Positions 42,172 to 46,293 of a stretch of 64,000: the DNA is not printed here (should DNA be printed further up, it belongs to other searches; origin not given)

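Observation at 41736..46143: Orphan two-gene module: GNAT-like protein plus a 1273-aa cytoplasmic giant with a PI3/PI4-kinase/HipA-like catalytic core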

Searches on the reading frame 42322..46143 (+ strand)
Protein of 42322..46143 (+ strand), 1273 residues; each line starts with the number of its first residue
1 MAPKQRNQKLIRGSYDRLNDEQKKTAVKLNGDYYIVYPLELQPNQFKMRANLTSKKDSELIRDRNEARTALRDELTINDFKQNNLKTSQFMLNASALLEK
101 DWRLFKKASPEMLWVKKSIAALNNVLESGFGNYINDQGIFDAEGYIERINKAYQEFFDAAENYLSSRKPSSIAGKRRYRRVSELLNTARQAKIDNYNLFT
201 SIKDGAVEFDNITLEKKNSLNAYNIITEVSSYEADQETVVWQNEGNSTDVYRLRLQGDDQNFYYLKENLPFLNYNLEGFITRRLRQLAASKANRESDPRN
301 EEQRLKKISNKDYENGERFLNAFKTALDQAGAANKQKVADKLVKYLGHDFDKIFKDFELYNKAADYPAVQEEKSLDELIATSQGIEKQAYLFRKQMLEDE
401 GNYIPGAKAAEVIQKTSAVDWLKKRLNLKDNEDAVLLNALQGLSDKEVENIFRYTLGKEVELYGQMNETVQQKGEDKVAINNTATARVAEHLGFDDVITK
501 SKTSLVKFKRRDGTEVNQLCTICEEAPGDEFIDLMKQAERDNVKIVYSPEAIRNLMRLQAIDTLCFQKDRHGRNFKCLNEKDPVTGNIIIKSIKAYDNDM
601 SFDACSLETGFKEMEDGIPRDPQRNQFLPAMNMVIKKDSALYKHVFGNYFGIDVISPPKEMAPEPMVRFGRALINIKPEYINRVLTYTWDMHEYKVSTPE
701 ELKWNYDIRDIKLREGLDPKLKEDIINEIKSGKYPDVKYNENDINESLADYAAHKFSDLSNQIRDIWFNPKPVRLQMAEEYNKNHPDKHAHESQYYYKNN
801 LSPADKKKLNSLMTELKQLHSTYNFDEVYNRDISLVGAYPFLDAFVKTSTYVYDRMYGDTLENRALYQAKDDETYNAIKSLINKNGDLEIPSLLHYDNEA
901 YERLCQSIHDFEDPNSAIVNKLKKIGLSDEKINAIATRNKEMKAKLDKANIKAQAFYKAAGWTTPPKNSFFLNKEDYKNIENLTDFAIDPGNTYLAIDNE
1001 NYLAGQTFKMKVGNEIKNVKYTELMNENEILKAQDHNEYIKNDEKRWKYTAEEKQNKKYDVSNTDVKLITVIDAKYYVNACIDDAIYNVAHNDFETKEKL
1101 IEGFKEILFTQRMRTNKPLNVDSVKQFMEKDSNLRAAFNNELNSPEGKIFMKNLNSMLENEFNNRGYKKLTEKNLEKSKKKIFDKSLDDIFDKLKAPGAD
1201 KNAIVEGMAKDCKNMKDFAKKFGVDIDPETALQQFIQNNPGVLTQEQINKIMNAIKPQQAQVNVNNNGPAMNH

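Call 3: search_protein_families(library=pfam, proteins=[window:42322-46140:+], max_evalue=1)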
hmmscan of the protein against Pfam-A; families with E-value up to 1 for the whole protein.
window:42322-46140:+ (1273 aa): 2 families
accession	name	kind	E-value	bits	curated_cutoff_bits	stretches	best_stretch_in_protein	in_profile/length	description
PF10955.13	Fin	-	0.098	13.4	23.7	1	488-526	23-61/76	Anti-sigma-F factor Fin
PF16488.10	ArgoL2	-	0.22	12.2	33.3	0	1201-1229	3-31/47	Argonaute linker 2 domain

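Call 4: search_protein_families(library=ncbifam, proteins=[window:42322-46140:+], max_evalue=1)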
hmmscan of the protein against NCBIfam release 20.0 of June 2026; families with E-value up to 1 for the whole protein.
window:42322-46140:+ (1273 aa): 3 families
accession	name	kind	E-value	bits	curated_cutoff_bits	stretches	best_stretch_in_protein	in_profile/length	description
NF007655.0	PRK10325.1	equivalog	0.018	14.8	348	1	1171-1231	76-146/197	nucleotide exchange factor GrpE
NF053765.1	AntSigFFinGp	equivalog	0.019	15.4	95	1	489-526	24-61/76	anti-sigma-F factor Fin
NF053525.1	thylo_ssr2422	subfamily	0.36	11.3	38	0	915-962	11-55/77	ssr2422 family thylakoid membrane protein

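Call 5: search_solved_structures(query=window:42322-46140:+, max_evalue=10, show_alignments=3)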
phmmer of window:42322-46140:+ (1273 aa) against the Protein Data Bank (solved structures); distinct sequences matched with E-value up to 10: 1.
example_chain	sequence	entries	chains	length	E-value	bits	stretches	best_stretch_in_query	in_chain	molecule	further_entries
3ley_H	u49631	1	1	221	0.76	10.9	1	615-650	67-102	6a7 Antibody Heavy Chain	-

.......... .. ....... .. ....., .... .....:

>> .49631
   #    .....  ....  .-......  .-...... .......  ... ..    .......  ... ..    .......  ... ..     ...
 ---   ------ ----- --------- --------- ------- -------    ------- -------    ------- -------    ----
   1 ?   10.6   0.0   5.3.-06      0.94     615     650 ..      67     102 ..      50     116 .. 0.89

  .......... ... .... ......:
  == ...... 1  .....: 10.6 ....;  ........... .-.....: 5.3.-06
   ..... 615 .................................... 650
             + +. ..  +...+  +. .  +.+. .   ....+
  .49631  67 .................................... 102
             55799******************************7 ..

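Call 6: find_homologous_proteins(query=window:42322-46140:+, max_evalue=0.001)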
Query window:42322-46140:+ (1273 aa): 54 proteins with E <= 0.001 among 8000 candidates.
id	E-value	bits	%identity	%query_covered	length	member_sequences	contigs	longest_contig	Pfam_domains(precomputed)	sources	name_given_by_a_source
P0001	0.0e+0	2665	93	100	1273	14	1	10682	-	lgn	-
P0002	0.0e+0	1868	66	100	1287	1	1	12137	-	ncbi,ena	-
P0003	0.0e+0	1603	59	100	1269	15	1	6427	-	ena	-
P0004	0.0e+0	1342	50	100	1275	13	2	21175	-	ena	-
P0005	0.0e+0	1202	48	98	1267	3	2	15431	-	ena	-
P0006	0.0e+0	1190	48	99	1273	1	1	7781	-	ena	-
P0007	0.0e+0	1188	46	100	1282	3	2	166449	-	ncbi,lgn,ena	-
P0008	0.0e+0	1180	48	99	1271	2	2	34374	-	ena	-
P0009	0.0e+0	1090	43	99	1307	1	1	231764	-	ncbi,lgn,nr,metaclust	ncbi:hypothetical protein SAMN02910369_00717 [Lachnospiraceae bacterium NE2001]|nr:hypothetical prot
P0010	0.0e+0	1077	44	100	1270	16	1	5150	-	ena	-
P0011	0.0e+0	1056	43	99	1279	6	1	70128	-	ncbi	-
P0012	0.0e+0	1026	43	99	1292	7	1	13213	-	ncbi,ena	-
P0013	0.0e+0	1015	43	100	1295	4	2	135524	-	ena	-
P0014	2.5e-297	1008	43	99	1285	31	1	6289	-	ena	-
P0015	2.8e-294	998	42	100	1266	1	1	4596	-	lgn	-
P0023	1.0e-129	453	33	75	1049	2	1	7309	PF07804.19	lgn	-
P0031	6.3e-116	407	30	77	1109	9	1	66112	-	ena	-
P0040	9.2e-94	334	30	77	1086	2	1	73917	-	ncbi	-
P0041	2.1e-93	332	34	43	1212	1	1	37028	-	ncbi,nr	ncbi:MAG: hypothetical protein K6E91_01285 [Butyrivibrio sp.]|nr:hypothetical protein [Butyrivibrio 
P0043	5.2e-90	321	29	72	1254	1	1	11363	-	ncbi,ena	-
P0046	6.2e-81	291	30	43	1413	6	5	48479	-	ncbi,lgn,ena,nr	ncbi:MAG: hypothetical protein IJ058_07310 [Lachnospiraceae bacterium]|nr:hypothetical protein [Lach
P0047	3.5e-78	282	32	48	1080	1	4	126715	-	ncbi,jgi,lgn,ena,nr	ncbi:MAG: hypothetical protein E7307_08035 [Butyrivibrio sp.]|nr:hypothetical protein [Butyrivibrio 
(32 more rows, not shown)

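Call 11: search_solved_structures(query=A1, max_evalue=10, show_alignments=4)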
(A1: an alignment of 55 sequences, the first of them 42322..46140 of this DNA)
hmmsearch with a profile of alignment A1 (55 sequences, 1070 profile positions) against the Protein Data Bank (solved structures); distinct sequences matched with E-value up to 10: 1.
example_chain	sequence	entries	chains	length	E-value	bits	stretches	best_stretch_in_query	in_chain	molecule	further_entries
5cwb_A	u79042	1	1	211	0.64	11.4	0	901-946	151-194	Designed helical repeat protein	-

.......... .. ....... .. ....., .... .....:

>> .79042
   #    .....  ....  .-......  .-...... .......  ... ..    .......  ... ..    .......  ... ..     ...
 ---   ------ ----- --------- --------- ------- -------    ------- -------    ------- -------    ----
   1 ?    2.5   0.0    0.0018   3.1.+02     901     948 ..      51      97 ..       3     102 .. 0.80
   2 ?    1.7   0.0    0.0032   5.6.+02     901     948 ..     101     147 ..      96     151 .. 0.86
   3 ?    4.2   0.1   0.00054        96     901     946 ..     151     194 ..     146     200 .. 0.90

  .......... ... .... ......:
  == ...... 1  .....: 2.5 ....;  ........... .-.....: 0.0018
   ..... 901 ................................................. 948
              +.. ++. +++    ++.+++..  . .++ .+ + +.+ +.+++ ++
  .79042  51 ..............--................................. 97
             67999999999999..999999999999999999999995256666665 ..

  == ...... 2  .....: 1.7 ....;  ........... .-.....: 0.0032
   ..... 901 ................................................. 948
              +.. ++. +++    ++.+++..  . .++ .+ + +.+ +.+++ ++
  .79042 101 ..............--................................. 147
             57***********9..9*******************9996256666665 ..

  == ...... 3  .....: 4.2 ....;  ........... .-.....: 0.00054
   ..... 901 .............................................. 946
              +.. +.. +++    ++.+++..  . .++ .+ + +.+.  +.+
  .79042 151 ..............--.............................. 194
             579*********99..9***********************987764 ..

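Call 13: search_protein_families(library=pfam, alignment_id=A2, max_evalue=0.5)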
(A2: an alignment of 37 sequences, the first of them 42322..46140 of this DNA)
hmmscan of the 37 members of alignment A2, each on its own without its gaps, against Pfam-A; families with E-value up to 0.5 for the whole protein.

A. member 1, window:42322-46140:+ (1273 aa): 2 families
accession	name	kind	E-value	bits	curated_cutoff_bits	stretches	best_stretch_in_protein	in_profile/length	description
PF10955.13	Fin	-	0.098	13.4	23.7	1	488-526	23-61/76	Anti-sigma-F factor Fin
PF16488.10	ArgoL2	-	0.22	12.2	33.3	0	1201-1229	3-31/47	Argonaute linker 2 domain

B. families by the number of members that match (of 37 scanned): 46 families (the first 25 are shown)
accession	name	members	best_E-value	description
PF07804.18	HipA_C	12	1.1e-05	HipA-like C-terminal domain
PF18488.6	WYL_3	2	0.001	WYL domain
PF06009.19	Laminin_II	2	0.0056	Laminin Domain II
PF16996.10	Asp4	2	0.095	Accessory secretory protein Sec Asp4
PF06918.19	DUF1280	1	0.00029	Protein of unknown function (DUF1280)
PF15499.12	Peptidase_C98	1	0.00088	Ubiquitin-specific peptidase-like, SUMO isopeptidase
PF16878.10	SIX1_SD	1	0.0073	Transcriptional regulator, SIX1, N-terminal SD domain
PF11134.13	Phage_stabilise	1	0.012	Phage stabilisation protein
PF24150.1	C2_SHIP1-2_first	1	0.013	SHIP1/2 first C2 domain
PF07872.17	DUF1659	1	0.013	Protein of unknown function (DUF1659)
PF02670.22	DXP_reductoisom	1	0.014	1-deoxy-D-xylulose 5-phosphate reductoisomerase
PF06350.17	HSL_N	1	0.016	Hormone-sensitive lipase (HSL) N-terminus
PF00765.23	Autoind_synth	1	0.018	Autoinducer synthase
PF01686.22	Adeno_Penton_B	1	0.019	Adenovirus penton base protein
PF17261.7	DUF5327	1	0.025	Family of unknown function (DUF5327)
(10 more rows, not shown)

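Call 15: search_protein_families(library=pfam, proteins=[P0023, P0046, P0043, P0041], max_evalue=0.1)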
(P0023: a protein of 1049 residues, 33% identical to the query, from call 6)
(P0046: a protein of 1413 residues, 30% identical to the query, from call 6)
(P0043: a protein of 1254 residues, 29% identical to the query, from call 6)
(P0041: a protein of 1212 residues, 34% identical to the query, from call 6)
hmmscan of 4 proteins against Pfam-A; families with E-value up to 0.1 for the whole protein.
P0023 (1049 aa): 2 families
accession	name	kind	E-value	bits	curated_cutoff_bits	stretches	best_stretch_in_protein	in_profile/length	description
PF07804.18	HipA_C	-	1.1e-05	25.6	30.5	1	477-573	35-142/213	HipA-like C-terminal domain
PF24150.1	C2_SHIP1-2_first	-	0.013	16.3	27.7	0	567-609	11-53/80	SHIP1/2 first C2 domain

P0046 (1413 aa): 1 family
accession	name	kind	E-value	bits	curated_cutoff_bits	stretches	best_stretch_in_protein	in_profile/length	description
PF07804.18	HipA_C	-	0.0088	16.2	30.5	1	677-763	68-161/213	HipA-like C-terminal domain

P0043 (1254 aa): 1 family
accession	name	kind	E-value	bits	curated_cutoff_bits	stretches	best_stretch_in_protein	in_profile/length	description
PF07804.18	HipA_C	-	0.0057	16.8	30.5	1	683-736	114-162/213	HipA-like C-terminal domain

P0041 (1212 aa): 2 families
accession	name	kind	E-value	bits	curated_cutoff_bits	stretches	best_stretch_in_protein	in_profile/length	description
PF07804.18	HipA_C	-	0.017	15.2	30.5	1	638-674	113-147/213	HipA-like C-terminal domain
PF01395.27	PBP_GOBP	-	0.088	13.4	22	0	195-227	52-90/113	PBP/GOBP family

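Call 17: find_encoding_contigs(protein=P0009, flank=8000, max_places=2)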
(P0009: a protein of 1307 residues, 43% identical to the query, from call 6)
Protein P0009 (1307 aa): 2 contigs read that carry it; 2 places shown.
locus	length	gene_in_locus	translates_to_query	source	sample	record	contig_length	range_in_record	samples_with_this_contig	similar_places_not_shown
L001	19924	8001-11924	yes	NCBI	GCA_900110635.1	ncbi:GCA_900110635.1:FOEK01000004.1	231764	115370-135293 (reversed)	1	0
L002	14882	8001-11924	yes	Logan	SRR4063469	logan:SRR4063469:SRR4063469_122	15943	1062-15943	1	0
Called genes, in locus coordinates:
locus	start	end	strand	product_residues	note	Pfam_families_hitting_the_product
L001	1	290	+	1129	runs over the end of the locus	-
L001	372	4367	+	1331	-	PF00454:PI3_PI4_kinase (faint), PF06702:Fam20C (faint)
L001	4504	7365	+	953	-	-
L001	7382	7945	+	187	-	-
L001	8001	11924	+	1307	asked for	-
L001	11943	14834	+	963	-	-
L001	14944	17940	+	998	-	-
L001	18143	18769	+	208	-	PF14199:DUF4317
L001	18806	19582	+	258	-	PF14808:TMEM164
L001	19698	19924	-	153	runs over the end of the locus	-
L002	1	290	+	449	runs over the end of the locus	?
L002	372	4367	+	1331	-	PF00454:PI3_PI4_kinase (faint), PF06702:Fam20C (faint)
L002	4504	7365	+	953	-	-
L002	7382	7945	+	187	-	-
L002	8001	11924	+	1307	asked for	-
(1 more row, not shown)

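Call 18: find_encoding_contigs(protein=P0007, flank=8000, max_places=2)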
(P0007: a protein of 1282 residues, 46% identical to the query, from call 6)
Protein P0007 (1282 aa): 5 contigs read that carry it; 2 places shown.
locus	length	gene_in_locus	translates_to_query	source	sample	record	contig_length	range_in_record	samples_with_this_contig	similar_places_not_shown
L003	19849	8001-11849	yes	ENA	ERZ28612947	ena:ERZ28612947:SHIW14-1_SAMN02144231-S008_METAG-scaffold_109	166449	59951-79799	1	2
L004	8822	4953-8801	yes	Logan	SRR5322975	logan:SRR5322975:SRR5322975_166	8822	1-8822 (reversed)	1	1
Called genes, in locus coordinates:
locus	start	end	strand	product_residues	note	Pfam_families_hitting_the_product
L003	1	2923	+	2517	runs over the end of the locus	-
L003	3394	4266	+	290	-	-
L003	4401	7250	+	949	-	-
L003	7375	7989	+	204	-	PF13508:Acetyltransf_7 (faint)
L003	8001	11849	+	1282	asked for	-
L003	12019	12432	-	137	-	-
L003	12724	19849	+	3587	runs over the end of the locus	-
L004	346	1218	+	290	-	-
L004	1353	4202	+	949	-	-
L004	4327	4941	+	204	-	PF13508:Acetyltransf_7 (faint)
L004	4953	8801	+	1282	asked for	-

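Call 28: find_encoding_contigs(protein=P0047, flank=8000, max_places=1)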
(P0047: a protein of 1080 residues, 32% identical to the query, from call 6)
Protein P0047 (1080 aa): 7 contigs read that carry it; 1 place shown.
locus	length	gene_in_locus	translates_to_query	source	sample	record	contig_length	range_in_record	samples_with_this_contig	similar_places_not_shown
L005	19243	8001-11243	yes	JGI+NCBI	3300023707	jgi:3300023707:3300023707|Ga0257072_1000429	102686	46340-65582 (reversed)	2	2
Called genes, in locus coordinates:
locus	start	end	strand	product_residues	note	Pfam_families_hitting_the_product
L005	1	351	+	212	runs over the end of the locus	-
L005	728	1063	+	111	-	-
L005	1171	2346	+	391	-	PF13450:NAD_binding_8, PF01593:Amino_oxidase, PF03275:GLF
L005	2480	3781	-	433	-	PF07195:FliD_C (weak)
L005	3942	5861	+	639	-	-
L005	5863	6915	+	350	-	PF00535:Glycos_transf_2, PF04138:GtrA_DPMS_TM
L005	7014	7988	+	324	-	PF00583:Acetyltransf_1 (weak), PF13508:Acetyltransf_7 (weak)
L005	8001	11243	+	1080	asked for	-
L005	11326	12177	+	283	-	-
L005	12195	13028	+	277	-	PF00583:Acetyltransf_1 (weak), PF13673:Acetyltransf_10 (faint), PF13508:Acetyltransf_7 (faint)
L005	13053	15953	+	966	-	-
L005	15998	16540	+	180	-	-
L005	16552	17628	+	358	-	-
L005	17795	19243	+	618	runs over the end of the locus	-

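Call 29: find_encoding_contigs(protein=P0040, flank=8000, max_places=1)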
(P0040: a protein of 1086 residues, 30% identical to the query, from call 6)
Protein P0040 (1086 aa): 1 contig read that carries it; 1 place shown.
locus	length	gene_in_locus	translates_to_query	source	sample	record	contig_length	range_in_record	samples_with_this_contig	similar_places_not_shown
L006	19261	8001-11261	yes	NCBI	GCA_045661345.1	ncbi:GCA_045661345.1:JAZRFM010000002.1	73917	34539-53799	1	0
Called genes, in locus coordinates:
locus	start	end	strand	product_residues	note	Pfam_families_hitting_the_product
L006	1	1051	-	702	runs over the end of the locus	PF00512:HisKA, PF02518:HATPase_c, PF00072:Response_reg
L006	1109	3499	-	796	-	-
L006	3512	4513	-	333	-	PF00583:Acetyltransf_1 (faint), PF13508:Acetyltransf_7 (faint)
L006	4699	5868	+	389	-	PF00581:Rhodanese, PF01171:ATP_bind_3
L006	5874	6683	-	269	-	-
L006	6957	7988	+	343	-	-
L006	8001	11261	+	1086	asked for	-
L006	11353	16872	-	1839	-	-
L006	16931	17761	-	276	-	PF00583:Acetyltransf_1 (weak), PF13673:Acetyltransf_10 (weak), PF13508:Acetyltransf_7 (weak)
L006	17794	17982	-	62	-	-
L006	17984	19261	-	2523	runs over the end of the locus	PF03109:ABC1 (weak)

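Call 37: search_protein_families(library=padloc, proteins=[window:42322-46140:+, P0023, P0046, L001:372-4364:+, L001:4504-7362:+, L005:7014-7985:+, L006:6957-7985:+], max_evalue=0.1)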
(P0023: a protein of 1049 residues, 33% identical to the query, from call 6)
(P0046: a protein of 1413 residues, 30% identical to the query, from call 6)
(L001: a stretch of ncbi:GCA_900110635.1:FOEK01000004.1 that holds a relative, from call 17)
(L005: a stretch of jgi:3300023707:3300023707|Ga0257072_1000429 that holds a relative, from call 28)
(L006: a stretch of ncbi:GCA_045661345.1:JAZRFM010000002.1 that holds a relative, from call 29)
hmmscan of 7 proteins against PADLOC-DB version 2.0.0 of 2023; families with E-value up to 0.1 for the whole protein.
window:42322-46140:+ (1273 aa): 0 families

P0023 (1049 aa): 0 families

P0046 (1413 aa): 0 families

L001:372-4364:+ (1331 aa): 1 family
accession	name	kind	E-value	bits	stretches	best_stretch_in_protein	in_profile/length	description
PDLC04339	PDC-M03A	-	0.00061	17.2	1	814-848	122-156/293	-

L001:4504-7362:+ (953 aa): 0 families

L005:7014-7985:+ (324 aa): 0 families

L006:6957-7985:+ (343 aa): 0 families
